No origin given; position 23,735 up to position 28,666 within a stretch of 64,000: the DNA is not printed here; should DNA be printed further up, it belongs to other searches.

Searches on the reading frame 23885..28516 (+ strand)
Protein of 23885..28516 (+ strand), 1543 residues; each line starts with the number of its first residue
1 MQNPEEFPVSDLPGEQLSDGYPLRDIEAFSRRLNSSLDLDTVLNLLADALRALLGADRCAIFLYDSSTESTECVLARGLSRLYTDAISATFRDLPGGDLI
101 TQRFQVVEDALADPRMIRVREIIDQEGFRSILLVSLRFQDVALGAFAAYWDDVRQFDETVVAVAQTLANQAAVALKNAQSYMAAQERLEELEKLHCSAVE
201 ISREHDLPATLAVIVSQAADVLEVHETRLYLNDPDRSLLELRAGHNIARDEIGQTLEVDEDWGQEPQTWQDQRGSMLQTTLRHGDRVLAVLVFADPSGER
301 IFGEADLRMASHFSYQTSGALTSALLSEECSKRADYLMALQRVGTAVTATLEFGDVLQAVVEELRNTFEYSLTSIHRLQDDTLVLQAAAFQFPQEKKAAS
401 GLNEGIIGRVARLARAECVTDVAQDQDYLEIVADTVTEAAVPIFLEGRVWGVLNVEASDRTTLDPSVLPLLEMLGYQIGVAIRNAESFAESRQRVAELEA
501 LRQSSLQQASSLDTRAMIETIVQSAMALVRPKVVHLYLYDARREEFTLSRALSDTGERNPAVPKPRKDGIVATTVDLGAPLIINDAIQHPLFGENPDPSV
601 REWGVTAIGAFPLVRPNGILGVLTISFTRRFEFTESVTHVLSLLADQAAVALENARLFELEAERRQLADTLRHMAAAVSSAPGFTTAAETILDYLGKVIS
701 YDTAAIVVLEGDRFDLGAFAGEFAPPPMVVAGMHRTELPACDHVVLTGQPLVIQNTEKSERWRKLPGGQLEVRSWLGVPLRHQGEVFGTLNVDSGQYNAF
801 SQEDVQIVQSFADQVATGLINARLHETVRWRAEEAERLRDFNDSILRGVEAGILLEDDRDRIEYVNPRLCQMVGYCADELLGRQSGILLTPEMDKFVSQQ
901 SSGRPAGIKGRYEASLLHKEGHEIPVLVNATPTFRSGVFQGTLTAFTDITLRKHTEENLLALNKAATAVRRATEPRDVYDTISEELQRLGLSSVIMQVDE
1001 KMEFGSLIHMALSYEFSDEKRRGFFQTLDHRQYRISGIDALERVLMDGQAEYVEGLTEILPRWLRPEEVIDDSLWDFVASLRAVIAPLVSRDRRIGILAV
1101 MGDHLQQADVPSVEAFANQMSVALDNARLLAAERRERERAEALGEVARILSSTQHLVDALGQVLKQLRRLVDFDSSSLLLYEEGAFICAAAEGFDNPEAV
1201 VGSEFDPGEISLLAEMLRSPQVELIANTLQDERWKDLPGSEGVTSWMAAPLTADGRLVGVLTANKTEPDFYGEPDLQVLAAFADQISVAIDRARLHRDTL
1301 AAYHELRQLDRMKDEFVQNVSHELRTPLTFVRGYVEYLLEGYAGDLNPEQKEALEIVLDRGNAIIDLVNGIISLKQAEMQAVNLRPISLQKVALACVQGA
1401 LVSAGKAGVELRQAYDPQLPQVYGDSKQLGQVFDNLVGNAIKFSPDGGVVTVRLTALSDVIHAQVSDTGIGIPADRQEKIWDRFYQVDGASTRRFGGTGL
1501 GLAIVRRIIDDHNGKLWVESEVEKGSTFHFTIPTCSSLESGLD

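Call 53: search_protein_families(library=pfam, proteins=[window:23885-28516:+], max_evalue=0.001)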
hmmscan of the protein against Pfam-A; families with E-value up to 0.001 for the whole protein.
window:23885-28516:+ (1543 aa): 10 families
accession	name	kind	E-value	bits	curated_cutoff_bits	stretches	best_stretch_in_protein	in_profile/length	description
PF13185.12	GAF_2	-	3.1e-87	290.1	28.6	6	686-817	6-133/136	GAF domain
PF01590.32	GAF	-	2.8e-86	287.2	22.4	5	686-817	4-131/133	GAF domain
PF13492.12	GAF_3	-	7.4e-52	175.6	27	5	1160-1292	6-129/129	GAF domain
PF02518.31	HATPase_c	-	1.2e-31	109.9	26.4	1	1424-1534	1-109/111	Histidine kinase-, DNA gyrase B-, and HSP90-like ATPase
PF00512.31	HisKA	-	5.2e-15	55.7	26.9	1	1312-1378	1-64/66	His Kinase A (phospho-acceptor) domain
PF13426.13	PAS_9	-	1.5e-08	35.3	27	1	852-950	3-102/103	PAS domain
PF11849.14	DUF3369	-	2.6e-08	34.8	27.2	0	799-827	139-167/168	Domain of unknown function (DUF3369)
PF13188.13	PAS_8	-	2.2e-05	24.6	21.8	1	845-886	6-44/65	PAS domain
PF08448.16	PAS_4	-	0.00033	21.3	23.1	0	852-953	7-109/110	PAS fold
PF00989.32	PAS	-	0.00034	21.1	22.6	1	843-936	4-99/113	PAS fold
